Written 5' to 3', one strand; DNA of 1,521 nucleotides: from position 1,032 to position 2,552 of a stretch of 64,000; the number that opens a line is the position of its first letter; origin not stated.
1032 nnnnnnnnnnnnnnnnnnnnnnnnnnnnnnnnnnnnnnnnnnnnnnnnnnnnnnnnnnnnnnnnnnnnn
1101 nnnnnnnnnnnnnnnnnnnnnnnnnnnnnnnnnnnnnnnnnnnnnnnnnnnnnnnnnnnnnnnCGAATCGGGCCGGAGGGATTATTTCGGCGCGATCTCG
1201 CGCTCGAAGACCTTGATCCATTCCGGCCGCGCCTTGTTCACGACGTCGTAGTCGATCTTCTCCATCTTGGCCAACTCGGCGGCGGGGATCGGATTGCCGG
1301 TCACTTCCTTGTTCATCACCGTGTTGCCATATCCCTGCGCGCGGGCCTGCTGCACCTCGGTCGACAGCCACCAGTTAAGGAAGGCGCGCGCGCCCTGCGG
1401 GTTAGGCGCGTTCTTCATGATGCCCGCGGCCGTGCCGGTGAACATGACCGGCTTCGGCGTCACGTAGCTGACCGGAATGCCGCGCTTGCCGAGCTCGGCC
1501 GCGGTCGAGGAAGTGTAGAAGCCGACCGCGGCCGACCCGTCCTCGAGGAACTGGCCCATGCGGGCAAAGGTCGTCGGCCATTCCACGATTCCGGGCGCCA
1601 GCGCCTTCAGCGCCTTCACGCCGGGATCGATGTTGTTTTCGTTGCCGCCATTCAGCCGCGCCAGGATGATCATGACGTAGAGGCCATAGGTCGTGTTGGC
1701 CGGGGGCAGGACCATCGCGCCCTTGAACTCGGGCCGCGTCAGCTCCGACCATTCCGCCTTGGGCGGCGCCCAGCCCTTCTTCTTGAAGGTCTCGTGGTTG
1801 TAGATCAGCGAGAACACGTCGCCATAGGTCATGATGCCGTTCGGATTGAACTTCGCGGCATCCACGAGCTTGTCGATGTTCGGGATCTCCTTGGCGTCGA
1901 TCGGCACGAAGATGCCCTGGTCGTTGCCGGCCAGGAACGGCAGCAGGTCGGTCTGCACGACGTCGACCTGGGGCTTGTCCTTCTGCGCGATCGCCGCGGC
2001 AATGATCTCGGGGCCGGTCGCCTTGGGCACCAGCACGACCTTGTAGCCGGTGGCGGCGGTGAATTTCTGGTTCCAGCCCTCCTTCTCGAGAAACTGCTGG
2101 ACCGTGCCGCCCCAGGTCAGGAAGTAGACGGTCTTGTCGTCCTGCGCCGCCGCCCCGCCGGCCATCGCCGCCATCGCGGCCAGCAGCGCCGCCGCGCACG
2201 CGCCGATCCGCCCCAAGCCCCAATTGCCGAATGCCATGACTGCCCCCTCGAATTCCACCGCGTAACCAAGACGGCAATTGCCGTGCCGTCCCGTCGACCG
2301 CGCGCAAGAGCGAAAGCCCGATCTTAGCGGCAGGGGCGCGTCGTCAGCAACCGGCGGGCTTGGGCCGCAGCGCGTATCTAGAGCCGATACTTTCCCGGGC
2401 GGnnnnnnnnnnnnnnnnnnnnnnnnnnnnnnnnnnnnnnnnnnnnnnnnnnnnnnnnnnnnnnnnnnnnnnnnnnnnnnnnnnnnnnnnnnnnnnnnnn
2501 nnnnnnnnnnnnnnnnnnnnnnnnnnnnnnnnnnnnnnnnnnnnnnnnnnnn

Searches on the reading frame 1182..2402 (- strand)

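Call 51: search_protein_families(library=pfam, proteins=[window:1182-2402:-], max_evalue=0.00001)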
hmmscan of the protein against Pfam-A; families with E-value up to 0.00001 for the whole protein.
window:1182-2402:- (406 aa): 4 families
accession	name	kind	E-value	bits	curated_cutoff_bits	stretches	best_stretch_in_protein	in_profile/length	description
PF13416.11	SBP_bac_8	-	1.3e-23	84.6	27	1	112-368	4-266/279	Bacterial extracellular solute-binding protein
PF13343.11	SBP_bac_6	-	3.6e-15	56.6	24.6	1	161-373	26-229/245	Bacterial extracellular solute-binding protein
PF13531.11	SBP_bac_11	-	6.7e-15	55.9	25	1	197-353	81-220/227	Bacterial extracellular solute-binding protein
PF01547.30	SBP_bac_1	-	5.6e-14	53.3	26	1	103-352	12-307/307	Bacterial extracellular solute-binding protein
